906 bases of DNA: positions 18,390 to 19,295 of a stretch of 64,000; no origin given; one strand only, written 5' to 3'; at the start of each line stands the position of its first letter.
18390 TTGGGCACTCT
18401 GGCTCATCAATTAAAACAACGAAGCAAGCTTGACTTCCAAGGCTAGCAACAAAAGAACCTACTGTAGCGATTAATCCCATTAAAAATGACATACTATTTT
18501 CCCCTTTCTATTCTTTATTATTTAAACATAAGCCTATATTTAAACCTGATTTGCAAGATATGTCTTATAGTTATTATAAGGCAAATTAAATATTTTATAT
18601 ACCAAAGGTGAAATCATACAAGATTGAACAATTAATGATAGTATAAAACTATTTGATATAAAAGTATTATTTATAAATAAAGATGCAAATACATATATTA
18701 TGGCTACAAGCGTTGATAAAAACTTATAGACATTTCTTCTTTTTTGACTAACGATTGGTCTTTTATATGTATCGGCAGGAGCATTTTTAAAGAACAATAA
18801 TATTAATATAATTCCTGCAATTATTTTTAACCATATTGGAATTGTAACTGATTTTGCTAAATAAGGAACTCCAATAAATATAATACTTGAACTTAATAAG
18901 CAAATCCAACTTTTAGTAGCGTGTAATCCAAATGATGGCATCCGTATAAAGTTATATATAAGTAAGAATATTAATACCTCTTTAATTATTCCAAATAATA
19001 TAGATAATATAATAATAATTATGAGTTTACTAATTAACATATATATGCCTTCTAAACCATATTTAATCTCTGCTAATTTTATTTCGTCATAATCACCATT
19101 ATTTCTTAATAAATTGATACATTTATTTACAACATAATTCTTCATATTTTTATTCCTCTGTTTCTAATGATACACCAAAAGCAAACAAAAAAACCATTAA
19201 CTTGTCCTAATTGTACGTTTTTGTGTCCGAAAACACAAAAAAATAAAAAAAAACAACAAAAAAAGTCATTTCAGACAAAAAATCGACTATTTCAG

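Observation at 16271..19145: Complete agr-type quorum-sensing locus with convergent architecture and an unannotated AgrD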

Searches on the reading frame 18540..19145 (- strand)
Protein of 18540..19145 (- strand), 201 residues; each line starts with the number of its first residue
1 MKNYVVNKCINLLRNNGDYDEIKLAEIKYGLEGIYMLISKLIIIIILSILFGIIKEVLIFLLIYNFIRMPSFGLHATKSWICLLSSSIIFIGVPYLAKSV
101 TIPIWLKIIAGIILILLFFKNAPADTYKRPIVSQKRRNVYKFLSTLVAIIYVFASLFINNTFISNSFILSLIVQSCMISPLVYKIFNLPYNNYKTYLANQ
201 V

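Call 3: search_protein_families(library=pfam, proteins=[window:18540-19145:-], max_evalue=1)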
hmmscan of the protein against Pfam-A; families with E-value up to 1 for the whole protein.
window:18540-19145:- (201 aa): 3 families
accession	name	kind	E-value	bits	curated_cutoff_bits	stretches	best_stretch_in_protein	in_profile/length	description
PF04647.20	AgrB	-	2.4e-34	118.7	23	1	7-177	2-184/185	Accessory gene regulator B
PF01384.25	PHO4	-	0.12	11.7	33.7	1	33-154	108-215/350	Phosphate transporter family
PF13398.12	Peptidase_M50B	-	0.14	12.3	26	1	136-181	112-157/201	Peptidase M50B-like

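Call 4: search_protein_families(library=ncbifam, proteins=[window:18540-19145:-], max_evalue=1)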
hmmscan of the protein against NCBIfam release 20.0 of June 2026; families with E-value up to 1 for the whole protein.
window:18540-19145:- (201 aa): 1 family
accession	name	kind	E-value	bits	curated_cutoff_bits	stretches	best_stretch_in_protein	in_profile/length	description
NF002210.0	PRK01100.1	equivalog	3.3e-36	125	282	1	6-197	15-206/210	accessory gene regulator ArgB-like protein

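Call 12: find_homologous_proteins(query=window:18540-19145:-, max_evalue=0.00001)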
Query window:18540-19145:- (201 aa): 1326 proteins with E <= 0.00001 among 1872 candidates; the best 120 are listed.
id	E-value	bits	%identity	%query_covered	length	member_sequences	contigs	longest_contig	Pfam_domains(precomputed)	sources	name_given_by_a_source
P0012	5.6e-116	403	98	100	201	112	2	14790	PF04647.21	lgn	-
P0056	8.4e-115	399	97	100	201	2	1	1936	PF04647.21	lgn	-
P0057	8.4e-110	383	92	100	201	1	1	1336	PF04647.21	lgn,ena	-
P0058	1.6e-105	369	87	100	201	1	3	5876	PF04647.21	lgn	-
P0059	7.7e-105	367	86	100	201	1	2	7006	PF04647.21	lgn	-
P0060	3.3e-104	365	86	100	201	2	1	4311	PF04647.21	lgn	-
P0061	3.6e-104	365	85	100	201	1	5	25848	PF04647.21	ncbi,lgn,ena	-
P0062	1.1e-90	321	96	83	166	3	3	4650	PF04647.21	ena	-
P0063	2.5e-86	306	76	98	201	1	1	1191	PF04647.21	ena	-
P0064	1.8e-80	287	65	100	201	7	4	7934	PF04647.21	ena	-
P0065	2.1e-80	287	66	99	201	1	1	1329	PF04647.21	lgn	-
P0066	3.1e-80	287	65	100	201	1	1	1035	PF04647.21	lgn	-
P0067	4.6e-80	286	67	100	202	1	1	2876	PF04647.21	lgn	-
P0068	1.5e-79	284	64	100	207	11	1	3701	PF04647.21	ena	-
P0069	6.1e-79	282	65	100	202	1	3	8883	PF04647.21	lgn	-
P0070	6.4e-79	282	67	99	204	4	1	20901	PF04647.21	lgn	-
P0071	1.7e-78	281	66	99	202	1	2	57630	PF04647.21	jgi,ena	-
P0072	2.7e-78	280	66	100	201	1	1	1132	PF04647.21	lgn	-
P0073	4.0e-78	280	67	99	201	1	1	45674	PF04647.21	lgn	-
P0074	6.3e-78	279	66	99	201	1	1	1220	PF04647.21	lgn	-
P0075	1.0e-77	278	66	99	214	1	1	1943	PF04647.21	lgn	-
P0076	1.7e-77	278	64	100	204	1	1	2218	PF04647.21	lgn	-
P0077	1.9e-77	277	64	100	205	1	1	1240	PF04647.21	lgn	-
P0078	2.0e-77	277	65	100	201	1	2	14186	PF04647.21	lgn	-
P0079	2.1e-77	277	65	100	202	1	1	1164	PF04647.21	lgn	-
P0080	2.8e-77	277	65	100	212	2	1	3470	PF04647.21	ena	-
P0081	6.0e-77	276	67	100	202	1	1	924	PF04647.21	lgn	-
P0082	9.9e-77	275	67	100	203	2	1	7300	PF04647.21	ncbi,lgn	ncbi:MAG: accessory gene regulator B family protein [Bacilli bacterium]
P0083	1.0e-76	275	67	100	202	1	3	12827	PF04647.21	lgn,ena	-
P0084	1.7e-76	274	68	100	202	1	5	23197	PF04647.21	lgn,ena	-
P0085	2.2e-76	274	65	100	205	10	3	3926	PF04647.21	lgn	-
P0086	2.4e-76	274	64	100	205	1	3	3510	PF04647.21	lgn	-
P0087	2.9e-76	274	68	100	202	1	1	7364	PF04647.21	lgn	-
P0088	3.0e-76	274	64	100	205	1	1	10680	PF04647.21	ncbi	-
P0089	3.7e-76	273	68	100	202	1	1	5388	PF04647.21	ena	-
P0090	4.0e-76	273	63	100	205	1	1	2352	PF04647.21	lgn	-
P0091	4.9e-76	273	64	100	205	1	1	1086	PF04647.21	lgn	-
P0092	6.3e-76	272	67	100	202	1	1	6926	PF04647.21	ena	-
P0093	9.0e-76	272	63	100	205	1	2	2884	PF04647.21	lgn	-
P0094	9.4e-76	272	67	100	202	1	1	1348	PF04647.21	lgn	-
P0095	9.9e-76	272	64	100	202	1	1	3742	PF04647.21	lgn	-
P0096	1.8e-75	271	66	100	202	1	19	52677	PF04647.21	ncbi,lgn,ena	-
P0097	2.1e-75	271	63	100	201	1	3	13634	PF04647.21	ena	-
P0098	2.2e-75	271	66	100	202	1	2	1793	PF04647.21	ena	-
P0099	4.2e-75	270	64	100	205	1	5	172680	PF04647.21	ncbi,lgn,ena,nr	ncbi:MAG: accessory gene regulator B family protein [Bacilli bacterium]|nr:accessory gene regulator 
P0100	5.0e-75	270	63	100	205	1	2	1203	PF04647.21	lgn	-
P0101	5.4e-75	269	63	100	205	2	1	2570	PF04647.21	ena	-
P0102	6.9e-75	269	64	100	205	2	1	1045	PF04647.21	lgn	-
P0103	7.9e-75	269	62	100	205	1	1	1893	PF04647.21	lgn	-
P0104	3.1e-74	267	64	100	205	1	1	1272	PF04647.21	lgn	-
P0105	4.3e-74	266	64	98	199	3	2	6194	PF04647.21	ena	-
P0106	4.4e-74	266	64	100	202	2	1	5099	PF04647.21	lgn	-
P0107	6.4e-74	266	62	100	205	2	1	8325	PF04647.21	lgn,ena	-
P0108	6.8e-74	266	62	100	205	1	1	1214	PF04647.21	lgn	-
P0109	8.1e-74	266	63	100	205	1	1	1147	PF04647.21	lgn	-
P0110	1.0e-73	265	64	98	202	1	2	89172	PF04647.21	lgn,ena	-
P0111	1.0e-73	265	61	100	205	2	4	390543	PF04647.21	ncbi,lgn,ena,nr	ncbi:MAG: accessory gene regulator AgrB [Mycoplasmataceae bacterium]|nr:accessory gene regulator Agr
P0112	1.3e-73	265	66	100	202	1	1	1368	PF04647.21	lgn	-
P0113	1.3e-73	265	61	100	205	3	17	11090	PF04647.21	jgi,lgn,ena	-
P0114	1.3e-73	265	66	100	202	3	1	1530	PF04647.21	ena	-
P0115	1.4e-73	265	63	100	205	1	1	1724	PF04647.21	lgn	-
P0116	1.5e-73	265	64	98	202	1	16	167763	PF04647.21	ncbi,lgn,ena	-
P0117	1.6e-73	265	62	99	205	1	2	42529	PF04647.21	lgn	-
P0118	1.7e-73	265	60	100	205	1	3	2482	PF04647.21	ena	-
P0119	1.8e-73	264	64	98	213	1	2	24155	PF04647.21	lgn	-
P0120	2.0e-73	264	66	100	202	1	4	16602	PF04647.21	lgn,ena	-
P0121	2.1e-73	264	61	100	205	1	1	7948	PF04647.21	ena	-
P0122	2.2e-73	264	65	100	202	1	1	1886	PF04647.21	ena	-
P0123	2.9e-73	264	66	100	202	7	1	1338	PF04647.21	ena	-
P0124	3.1e-73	264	66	100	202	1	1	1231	PF04647.21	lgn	-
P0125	3.1e-73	264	65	100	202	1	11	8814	PF04647.21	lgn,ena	-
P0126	3.3e-73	264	63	100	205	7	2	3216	PF04647.21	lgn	-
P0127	5.4e-73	263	62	100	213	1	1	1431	PF04647.21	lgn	-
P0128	5.6e-73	263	61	100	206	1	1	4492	PF04647.21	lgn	-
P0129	5.7e-73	263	65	100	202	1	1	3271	PF04647.21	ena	-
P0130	6.2e-73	263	61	100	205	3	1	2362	PF04647.21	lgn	-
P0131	8.2e-73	262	62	94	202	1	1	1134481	PF04647.21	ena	-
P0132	9.0e-73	262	64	100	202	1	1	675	PF04647.21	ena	-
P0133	9.3e-73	262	66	100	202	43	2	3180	PF04647.21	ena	-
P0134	1.0e-72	262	65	100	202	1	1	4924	PF04647.21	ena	-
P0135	1.1e-72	262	63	100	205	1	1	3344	PF04647.21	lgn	-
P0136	1.2e-72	262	65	100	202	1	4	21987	PF04647.21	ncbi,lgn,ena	-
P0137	1.5e-72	261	64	100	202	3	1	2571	PF04647.21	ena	-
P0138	1.7e-72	261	61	100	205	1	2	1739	PF04647.21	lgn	-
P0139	1.7e-72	261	62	100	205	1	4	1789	PF04647.21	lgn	-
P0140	1.8e-72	261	61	100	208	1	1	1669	PF04647.21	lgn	-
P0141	1.8e-72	261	60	100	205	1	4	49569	PF04647.21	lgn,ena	-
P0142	2.0e-72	261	64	100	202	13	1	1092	PF04647.21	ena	-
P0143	2.1e-72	261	60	100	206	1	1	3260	PF04647.21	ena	-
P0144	2.2e-72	261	66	97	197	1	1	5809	PF04647.21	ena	-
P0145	2.2e-72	261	63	100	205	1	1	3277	PF04647.21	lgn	-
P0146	2.7e-72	261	66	100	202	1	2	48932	PF04647.21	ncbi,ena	-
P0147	3.5e-72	260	62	100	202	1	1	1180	PF04647.21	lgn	-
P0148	3.6e-72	260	61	100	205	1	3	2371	PF04647.21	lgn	-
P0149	3.7e-72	260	63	100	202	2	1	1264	PF04647.21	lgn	-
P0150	4.5e-72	260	62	100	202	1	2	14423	PF04647.21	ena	-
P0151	4.7e-72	260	66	94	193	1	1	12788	PF04647.21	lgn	-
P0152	5.8e-72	260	64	100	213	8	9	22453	PF04647.21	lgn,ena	-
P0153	6.1e-72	259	61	100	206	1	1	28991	PF04647.21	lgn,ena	-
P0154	7.8e-72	259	62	100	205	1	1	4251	PF04647.21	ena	-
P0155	8.0e-72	259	61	100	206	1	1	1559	PF04647.21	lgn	-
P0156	8.8e-72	259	62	100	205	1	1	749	PF04647.21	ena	-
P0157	9.7e-72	259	62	97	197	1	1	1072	PF04647.21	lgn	-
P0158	1.2e-71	259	62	100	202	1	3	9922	PF04647.21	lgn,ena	-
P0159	1.2e-71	258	65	100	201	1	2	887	PF04647.21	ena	-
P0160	1.3e-71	258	61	100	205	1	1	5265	PF04647.21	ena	-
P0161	1.4e-71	258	64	99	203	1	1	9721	PF04647.21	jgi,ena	-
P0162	1.4e-71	258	60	100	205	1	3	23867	PF04647.21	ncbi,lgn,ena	-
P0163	1.6e-71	258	61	100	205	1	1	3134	PF04647.21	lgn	-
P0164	1.7e-71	258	60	100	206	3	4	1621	PF04647.21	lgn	-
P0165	2.1e-71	258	61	100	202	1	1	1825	PF04647.21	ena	-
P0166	2.2e-71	258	60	100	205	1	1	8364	PF04647.21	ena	-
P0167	2.3e-71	258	62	100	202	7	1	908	PF04647.21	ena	-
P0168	2.5e-71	257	59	100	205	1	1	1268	PF04647.21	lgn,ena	-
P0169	2.7e-71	257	61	100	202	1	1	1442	PF04647.21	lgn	-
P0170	3.0e-71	257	60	100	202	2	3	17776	PF04647.21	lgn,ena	-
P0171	3.0e-71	257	60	100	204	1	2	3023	PF04647.21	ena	-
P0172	3.2e-71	257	62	100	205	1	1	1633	PF04647.21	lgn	-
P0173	3.2e-71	257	60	100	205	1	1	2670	PF04647.21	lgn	-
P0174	4.0e-71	257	61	100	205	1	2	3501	PF04647.21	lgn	-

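Call 13: find_related_loci(query=window:18540-19145:-, collection=genome_contigs, flank=5000)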
Query window:18540-19145:- (201 aa) in genome_contigs; peptide patterns used: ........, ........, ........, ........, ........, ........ (x = any residue, [..] = any of these).
500 stretches matched a pattern; 178 encode a relative of the query (tblastn E <= 1e-3); the best 80 are kept; 80 distinct loci.
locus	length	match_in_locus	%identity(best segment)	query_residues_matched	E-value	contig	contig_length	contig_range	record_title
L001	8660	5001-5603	85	1-201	2e-98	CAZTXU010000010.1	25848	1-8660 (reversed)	MAG TPA_asm: uncultured Muribaculaceae bacterium isolate binchicken_co370_82 genome assembly, contig: NODE_2108_length_2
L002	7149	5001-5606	67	1-201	2e-83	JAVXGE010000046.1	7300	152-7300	MAG: Bacilli bacterium isolate CGS5Y3-bin84 NODE_9667_length_7300_cov_6.072878, whole genome shotgun sequence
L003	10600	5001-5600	64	1-200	8e-82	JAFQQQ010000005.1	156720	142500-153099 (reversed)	MAG: Bacilli bacterium isolate RGIG2062 Goat_Colon-2__c265, whole genome shotgun sequence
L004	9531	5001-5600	64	1-200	3e-78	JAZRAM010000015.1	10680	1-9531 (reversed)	MAG: Bacilli bacterium isolate T1900045141_TC20190135.MAGScoT_cleanbin_000018 SGB_4920_k141_1634431, whole genome shotgu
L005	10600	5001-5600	64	1-200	1e-77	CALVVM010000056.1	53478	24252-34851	MAG: uncultured Bacilli bacterium isolate E08__bin130 genome assembly, contig: E08__k127_4209431, whole genome shotgun s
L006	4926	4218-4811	60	1-197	6e-78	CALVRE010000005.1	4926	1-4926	MAG: uncultured Bacilli bacterium isolate E10__bin82 genome assembly, contig: E10__k127_1357305, whole genome shotgun se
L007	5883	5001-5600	62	1-200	2e-77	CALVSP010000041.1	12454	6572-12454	MAG: uncultured Bacilli bacterium isolate BRZ_AF__bin76 genome assembly, contig: BRZ_AF__NODE_7906_length_12454_cov_9.61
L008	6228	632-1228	58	2-200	6e-77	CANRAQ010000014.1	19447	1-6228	MAG: uncultured Bacilli bacterium isolate Lapin-016__bin43 genome assembly, contig: Lapin-016__NODE_2459_length_19447_co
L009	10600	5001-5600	62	1-200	7e-77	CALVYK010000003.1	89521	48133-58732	MAG: uncultured Bacilli bacterium isolate BRZ_AM__bin79 genome assembly, contig: BRZ_AM__NODE_311_length_89521_cov_24.52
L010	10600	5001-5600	66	1-200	3e-75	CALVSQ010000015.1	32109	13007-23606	MAG: uncultured Bacilli bacterium isolate BRZ_PA__bin23 genome assembly, contig: BRZ_PA__NODE_1889_length_32109_cov_33.6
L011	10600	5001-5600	58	1-200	2e-75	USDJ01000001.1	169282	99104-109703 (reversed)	uncultured Tenericutes bacterium isolate UMGS1613 genome assembly, contig: NODE_19_length_169282_cov_20.569915, whole ge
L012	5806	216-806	64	1-197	2e-75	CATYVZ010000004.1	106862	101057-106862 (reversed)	MAG TPA_asm: uncultured Bacilli bacterium isolate ERR9578307_bin.50_MetaWRAP_v1.3_MAG genome assembly, contig: ERZ185339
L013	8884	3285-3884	62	1-200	2e-75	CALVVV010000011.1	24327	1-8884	MAG: uncultured Bacilli bacterium isolate BRZ_FP__bin56 genome assembly, contig: BRZ_FP__NODE_1622_length_24327_cov_8.14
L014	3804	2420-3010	58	1-197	1e-74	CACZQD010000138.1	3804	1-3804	MAG: uncultured Erysipelotrichaceae bacterium isolate RUG12848 genome assembly, contig: RUG12848_asm_138, whole genome s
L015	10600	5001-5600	63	1-200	3e-74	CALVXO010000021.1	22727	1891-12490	MAG: uncultured Bacilli bacterium isolate BRZ_PD__bin30 genome assembly, contig: BRZ_PD__NODE_3045_length_22727_cov_13.0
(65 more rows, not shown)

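Call 48: search_solved_structures(query=window:18540-19145:-, max_evalue=0.01, show_alignments=1)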
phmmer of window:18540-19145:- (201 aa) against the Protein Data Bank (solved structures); distinct sequences matched with E-value up to 0.01: 0.
